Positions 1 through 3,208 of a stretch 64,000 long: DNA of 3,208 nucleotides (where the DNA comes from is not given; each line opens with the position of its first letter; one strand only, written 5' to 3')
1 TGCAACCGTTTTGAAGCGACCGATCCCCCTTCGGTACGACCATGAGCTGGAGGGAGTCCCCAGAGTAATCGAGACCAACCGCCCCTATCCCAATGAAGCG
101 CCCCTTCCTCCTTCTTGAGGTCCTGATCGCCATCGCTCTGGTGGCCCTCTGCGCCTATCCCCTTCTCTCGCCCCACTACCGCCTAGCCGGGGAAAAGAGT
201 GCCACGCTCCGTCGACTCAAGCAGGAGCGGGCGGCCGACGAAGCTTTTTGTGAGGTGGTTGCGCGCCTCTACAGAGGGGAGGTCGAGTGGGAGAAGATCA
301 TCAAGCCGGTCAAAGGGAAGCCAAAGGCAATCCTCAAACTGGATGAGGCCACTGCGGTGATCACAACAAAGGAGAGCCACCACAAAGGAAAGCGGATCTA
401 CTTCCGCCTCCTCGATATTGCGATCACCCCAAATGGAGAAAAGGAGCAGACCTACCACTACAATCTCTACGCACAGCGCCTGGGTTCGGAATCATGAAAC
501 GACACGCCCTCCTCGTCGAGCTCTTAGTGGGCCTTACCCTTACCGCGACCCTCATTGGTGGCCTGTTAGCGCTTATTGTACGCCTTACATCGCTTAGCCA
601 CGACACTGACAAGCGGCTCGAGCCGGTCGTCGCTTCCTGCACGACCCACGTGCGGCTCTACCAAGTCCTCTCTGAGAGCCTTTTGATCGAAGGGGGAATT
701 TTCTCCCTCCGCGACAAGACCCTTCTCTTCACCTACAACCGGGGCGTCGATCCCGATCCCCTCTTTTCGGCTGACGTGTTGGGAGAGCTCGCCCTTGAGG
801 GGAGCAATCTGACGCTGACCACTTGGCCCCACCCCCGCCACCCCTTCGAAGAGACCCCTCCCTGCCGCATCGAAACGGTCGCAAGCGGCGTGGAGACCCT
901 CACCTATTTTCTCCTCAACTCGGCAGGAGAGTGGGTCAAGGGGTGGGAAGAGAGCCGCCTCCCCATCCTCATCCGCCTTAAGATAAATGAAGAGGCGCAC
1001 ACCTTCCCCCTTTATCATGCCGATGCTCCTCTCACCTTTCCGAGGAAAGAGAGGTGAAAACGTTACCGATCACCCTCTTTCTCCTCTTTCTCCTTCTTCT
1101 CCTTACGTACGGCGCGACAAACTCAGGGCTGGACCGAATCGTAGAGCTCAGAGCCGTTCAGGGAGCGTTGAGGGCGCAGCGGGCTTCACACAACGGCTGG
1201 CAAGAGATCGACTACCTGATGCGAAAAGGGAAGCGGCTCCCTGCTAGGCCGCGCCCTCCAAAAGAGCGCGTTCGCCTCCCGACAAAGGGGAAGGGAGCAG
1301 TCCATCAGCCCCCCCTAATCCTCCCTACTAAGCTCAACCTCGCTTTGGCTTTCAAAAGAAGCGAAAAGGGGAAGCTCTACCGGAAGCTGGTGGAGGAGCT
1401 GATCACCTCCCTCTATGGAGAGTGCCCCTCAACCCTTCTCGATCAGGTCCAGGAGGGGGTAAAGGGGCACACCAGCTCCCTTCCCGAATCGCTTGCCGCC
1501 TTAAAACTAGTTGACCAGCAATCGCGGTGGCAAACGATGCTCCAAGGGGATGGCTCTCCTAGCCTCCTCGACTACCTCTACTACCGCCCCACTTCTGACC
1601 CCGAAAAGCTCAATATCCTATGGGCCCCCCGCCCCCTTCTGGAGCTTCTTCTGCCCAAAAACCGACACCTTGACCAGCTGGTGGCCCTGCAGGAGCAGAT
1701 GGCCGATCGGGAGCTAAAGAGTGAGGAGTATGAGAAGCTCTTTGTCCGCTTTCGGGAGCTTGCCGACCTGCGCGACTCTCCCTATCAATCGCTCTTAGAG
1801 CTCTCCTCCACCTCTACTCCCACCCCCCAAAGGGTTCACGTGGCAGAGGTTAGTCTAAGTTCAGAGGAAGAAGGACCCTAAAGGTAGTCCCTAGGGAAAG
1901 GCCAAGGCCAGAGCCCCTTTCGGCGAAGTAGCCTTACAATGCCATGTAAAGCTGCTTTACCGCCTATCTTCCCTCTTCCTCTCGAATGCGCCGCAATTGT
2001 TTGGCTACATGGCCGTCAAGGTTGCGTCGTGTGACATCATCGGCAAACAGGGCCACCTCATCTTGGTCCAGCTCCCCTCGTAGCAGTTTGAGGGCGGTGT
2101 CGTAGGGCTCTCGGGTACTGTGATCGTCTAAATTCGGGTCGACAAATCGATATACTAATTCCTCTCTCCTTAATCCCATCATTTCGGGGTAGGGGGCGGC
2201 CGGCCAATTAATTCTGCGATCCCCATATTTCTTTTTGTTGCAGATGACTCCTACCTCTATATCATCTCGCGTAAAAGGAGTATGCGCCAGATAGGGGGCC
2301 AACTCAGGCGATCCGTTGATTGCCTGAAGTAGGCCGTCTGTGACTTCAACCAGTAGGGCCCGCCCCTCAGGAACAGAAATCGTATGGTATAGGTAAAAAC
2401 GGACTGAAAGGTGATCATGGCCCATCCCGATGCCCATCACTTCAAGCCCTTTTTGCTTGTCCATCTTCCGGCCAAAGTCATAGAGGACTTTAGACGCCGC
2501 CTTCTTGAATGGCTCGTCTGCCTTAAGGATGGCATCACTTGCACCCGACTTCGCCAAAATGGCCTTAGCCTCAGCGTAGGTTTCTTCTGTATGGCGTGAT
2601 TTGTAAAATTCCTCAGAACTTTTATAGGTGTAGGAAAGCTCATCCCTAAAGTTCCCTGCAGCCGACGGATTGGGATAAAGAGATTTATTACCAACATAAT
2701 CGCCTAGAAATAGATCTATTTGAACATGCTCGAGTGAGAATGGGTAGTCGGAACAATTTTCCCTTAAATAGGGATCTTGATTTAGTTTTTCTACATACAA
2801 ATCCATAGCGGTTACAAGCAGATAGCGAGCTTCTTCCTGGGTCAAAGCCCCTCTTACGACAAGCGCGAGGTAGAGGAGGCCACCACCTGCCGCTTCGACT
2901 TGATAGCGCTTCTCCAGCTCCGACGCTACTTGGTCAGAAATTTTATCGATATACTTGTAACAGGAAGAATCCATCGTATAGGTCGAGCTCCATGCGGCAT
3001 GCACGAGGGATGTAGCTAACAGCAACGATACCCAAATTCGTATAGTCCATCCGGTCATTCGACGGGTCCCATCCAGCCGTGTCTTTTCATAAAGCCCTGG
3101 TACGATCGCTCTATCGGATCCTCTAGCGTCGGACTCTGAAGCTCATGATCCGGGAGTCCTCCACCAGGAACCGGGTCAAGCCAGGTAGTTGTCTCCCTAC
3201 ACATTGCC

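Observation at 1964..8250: Sec-signal Rhs protein plus translationally coupled exported partner, with no T6SS, PAAR or VgrG context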

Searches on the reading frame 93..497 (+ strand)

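Call 5: search_protein_families(library=pfam, proteins=[window:93-497:+], max_evalue=0.01)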
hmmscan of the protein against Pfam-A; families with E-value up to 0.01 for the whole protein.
window:93-497:+ (134 aa): 0 families

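Call 8: search_protein_families(library=pfam, proteins=[window:93-497:+], max_evalue=10)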
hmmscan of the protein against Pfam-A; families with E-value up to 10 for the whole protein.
window:93-497:+ (134 aa): 1 family
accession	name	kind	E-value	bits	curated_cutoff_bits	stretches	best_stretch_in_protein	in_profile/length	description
PF07963.17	N_methyl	-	0.26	11.4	21.2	1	7-21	9-23/27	Prokaryotic N-terminal methylation motif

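Call 10: search_protein_families(library=ncbifam, proteins=[window:93-497:+], max_evalue=0.1)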
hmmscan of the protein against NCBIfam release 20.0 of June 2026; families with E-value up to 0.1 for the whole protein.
window:93-497:+ (134 aa): 2 families
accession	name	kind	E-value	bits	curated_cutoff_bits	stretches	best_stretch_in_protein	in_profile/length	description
TIGR01711.1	gspJ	equivalog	0.025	14.4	64.85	1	5-70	3-75/192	type II secretion system minor pseudopilin GspJ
TIGR01707.1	gspI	equivalog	0.031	14.8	44.35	1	5-45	2-38/101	type II secretion system minor pseudopilin GspI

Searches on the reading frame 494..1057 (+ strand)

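Call 5: search_protein_families(library=pfam, proteins=[window:494-1057:+], max_evalue=0.01)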
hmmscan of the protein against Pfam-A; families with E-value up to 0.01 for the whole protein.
window:494-1057:+ (187 aa): 1 family
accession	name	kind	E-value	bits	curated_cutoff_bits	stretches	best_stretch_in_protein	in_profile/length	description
PF07379.16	DUF1494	-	8.3e-05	23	24.3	1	2-102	2-99/179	Protein of unknown function (DUF1494)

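Call 10: search_protein_families(library=ncbifam, proteins=[window:494-1057:+], max_evalue=0.1)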
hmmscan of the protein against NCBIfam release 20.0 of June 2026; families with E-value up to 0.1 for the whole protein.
window:494-1057:+ (187 aa): 0 families

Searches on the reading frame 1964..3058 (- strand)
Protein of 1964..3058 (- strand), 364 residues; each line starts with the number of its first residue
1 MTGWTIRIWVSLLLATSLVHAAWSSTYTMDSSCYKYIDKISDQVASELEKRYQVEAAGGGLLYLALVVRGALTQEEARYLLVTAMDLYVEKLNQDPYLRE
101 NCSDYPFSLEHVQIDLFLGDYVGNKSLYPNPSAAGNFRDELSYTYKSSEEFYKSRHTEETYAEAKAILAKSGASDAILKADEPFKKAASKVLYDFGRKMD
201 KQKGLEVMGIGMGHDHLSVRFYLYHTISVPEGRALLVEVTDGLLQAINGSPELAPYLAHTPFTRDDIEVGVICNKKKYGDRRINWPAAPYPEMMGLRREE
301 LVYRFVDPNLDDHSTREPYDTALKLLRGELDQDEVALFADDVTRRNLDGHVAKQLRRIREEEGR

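Call 5: search_protein_families(library=pfam, proteins=[window:1964-3058:-], max_evalue=0.01)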
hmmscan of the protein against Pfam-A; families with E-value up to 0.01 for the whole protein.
window:1964-3058:- (364 aa): 0 families

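Call 8: search_protein_families(library=pfam, proteins=[window:1964-3058:-], max_evalue=10)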
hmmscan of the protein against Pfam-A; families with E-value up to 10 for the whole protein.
window:1964-3058:- (364 aa): 0 families

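Call 10: search_protein_families(library=ncbifam, proteins=[window:1964-3058:-], max_evalue=0.1)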
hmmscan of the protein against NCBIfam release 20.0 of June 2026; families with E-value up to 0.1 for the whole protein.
window:1964-3058:- (364 aa): 0 families

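Call 11: find_encoding_contigs(protein=window:1964-3058:-, flank=10000, max_places=6)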
Protein window:1964-3058:- (364 aa): 2 contigs read that carry it; 2 places shown.
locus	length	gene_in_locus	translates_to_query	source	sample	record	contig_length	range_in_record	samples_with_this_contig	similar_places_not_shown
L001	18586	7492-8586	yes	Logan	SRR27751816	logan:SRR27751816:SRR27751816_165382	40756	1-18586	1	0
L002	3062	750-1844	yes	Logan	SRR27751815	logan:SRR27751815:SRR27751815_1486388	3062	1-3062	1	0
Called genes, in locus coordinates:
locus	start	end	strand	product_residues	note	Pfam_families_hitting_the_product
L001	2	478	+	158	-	?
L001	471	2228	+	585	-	PF00989:PAS, PF13188:PAS_8 (faint), PF00512:HisKA, PF02518:HATPase_c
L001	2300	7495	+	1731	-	PF05593:RHS_repeat (weak), PF25023:TEN_YD-shell, PF05593:RHS_repeat, PF25023:TEN_YD-shell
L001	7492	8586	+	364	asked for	-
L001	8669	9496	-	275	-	-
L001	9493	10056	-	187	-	-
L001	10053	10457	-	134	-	-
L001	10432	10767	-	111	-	-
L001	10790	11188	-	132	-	-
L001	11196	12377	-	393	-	PF28597:T2SSF_N, PF00482:T2SSF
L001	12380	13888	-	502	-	PF05157:MshEN, PF00437:T2SSE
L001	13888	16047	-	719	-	PF03958:Secretin_N (faint), PF00263:Secretin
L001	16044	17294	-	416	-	-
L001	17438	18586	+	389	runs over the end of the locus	-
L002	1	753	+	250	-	?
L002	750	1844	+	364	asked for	-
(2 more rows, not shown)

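Call 14: find_homologous_proteins(query=window:1964-3058:-, max_evalue=0.001)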
Query window:1964-3058:- (364 aa): 1 proteins with E <= 0.001 among 8000 candidates.
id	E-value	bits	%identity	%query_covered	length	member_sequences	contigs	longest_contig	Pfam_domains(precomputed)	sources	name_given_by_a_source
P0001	9.6e-223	757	100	92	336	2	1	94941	-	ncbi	ncbi:MAG: hypothetical protein AB7F31_00155 [Parachlamydiales bacterium]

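Call 64: predict_structure(protein=window:1967-2992:-)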
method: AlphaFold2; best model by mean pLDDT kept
length: 342 residues; sequences in the alignment: 1
mean_pLDDT: 48.4   pTM: 0.41
mean pLDDT of the five models: 48.4, 48.0, 47.2, 41.8, 35.1
residues with pLDDT >= 90: 0; 70-90: 25; 50-70: 112; < 50: 205
segments of 3 or more residues with pLDDT < 50: 1-13, 30-45, 47-49, 87-132, 150-156, 186-200, 202-204, 249-308, 310-342
pLDDT, mean of each block of 10 residues (from residue 1): 36 50 51 42 46 58 60 59 50 38 34 41 43 53 56 50 65 76 52 41 49 67 78 57 52 38 31 32 37 44 43 42 36 38 35
secondary structure, 60 per line:
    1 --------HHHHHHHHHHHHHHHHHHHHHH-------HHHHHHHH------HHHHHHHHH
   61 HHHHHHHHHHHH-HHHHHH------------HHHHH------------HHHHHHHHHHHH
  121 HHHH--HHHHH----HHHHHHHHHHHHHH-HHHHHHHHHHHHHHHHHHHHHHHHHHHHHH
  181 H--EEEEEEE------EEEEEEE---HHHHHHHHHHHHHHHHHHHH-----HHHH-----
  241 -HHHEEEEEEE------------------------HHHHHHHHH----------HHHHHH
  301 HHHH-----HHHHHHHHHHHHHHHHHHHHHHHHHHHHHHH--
elements in order: H9-30 H38-45 H52-72 H74-79 H92-96 H109-124 H127-131 H136-149 H151-181 E184-190 E197-203 H207-226 H232-235 E245-251 H276-284 H295-304 H310-340

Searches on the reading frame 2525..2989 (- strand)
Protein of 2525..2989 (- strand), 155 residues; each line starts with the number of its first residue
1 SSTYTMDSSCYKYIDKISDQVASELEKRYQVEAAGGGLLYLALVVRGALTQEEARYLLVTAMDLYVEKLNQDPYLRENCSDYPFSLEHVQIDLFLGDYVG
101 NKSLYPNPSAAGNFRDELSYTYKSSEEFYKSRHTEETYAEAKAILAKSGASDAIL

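Call 84: search_solved_structures(query=A3, max_evalue=1)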
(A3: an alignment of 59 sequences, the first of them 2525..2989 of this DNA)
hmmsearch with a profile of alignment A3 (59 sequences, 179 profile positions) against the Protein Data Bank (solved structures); distinct sequences matched with E-value up to 1: 2.
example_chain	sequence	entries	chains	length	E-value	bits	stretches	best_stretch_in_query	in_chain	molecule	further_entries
2kpo_A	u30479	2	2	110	0.31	13.7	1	79-131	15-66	rossmann 2x2 fold protein | De novo designed rossmann 2x2 fold protein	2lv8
3gfj_A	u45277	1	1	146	0.35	13.6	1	44-109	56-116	146aa long hypothetical transcriptional regulator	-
